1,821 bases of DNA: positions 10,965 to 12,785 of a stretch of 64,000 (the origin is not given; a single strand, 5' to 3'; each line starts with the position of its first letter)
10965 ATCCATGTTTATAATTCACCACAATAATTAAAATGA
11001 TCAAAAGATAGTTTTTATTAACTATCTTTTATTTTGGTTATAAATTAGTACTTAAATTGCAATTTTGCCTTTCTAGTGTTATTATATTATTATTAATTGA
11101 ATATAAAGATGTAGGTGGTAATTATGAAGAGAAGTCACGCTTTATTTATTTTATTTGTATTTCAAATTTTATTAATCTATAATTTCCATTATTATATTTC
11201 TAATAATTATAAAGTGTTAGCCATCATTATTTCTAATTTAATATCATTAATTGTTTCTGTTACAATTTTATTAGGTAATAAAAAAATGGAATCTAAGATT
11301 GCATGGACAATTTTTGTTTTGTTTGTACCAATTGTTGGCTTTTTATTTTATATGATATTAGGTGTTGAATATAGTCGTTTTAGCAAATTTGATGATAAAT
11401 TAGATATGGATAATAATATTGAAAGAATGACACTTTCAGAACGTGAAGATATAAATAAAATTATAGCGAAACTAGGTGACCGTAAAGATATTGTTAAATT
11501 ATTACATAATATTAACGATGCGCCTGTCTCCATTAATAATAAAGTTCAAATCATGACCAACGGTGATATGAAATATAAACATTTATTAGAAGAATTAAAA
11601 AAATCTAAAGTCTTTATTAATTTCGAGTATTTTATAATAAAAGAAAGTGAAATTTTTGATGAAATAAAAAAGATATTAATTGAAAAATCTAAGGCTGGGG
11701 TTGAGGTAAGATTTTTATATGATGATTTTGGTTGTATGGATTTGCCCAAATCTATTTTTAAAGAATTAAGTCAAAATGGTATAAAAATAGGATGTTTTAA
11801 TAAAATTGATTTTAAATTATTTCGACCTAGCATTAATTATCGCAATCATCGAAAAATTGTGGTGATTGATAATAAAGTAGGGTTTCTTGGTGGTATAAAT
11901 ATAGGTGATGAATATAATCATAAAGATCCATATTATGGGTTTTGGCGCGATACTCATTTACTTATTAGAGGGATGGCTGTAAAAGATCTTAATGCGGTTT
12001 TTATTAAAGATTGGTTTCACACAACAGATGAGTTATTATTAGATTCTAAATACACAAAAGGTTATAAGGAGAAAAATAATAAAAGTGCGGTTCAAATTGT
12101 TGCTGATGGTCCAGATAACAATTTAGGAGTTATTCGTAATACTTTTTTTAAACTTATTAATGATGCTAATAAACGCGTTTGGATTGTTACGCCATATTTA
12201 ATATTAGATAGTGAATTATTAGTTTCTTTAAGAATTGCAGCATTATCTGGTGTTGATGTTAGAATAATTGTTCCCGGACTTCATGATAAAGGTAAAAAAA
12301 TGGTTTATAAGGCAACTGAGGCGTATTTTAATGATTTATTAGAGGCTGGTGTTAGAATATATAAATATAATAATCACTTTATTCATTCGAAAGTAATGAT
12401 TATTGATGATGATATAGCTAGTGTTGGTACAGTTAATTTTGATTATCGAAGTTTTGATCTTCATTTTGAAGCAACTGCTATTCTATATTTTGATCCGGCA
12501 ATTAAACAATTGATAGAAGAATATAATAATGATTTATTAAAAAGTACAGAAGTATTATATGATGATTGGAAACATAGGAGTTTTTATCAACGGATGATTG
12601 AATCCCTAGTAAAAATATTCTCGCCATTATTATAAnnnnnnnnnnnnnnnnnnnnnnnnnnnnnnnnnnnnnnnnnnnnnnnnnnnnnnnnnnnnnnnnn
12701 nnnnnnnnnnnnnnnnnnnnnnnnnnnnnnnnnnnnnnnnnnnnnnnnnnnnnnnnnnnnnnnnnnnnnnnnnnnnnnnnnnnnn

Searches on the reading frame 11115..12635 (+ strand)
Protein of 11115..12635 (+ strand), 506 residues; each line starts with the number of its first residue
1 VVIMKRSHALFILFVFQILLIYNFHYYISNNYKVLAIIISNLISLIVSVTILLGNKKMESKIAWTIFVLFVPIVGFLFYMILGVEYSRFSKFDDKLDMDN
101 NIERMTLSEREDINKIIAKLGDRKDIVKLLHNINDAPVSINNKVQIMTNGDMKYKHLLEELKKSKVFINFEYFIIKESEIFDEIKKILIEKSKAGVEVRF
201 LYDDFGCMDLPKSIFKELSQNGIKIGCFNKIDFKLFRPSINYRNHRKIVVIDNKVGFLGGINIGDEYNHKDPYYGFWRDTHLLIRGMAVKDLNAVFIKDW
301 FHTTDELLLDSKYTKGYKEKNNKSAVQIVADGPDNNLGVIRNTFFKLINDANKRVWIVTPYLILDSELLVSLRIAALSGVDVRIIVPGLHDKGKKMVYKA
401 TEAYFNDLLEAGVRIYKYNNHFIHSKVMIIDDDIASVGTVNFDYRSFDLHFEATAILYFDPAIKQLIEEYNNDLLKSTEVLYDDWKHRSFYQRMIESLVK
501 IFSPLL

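Call 3: search_protein_families(library=pfam, proteins=[window:11115-12635:+], max_evalue=1)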
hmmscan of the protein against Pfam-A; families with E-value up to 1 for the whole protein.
window:11115-12635:+ (506 aa): 4 families
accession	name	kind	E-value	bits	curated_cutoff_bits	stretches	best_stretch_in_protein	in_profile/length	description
PF13091.12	PLDc_2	-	2e-40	138.2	27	2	346-473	3-131/132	PLD-like domain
PF00614.28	PLDc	-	1e-14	54.2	21.9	2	242-267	3-28/28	Phospholipase D Active site motif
PF13396.11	PLDc_N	-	6.2e-08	32.9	23.3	1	43-83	2-41/42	Phospholipase_D-nuclease N-terminal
PF12725.13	DUF3810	-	0.024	14.5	28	1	36-116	31-118/311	Protein of unknown function (DUF3810)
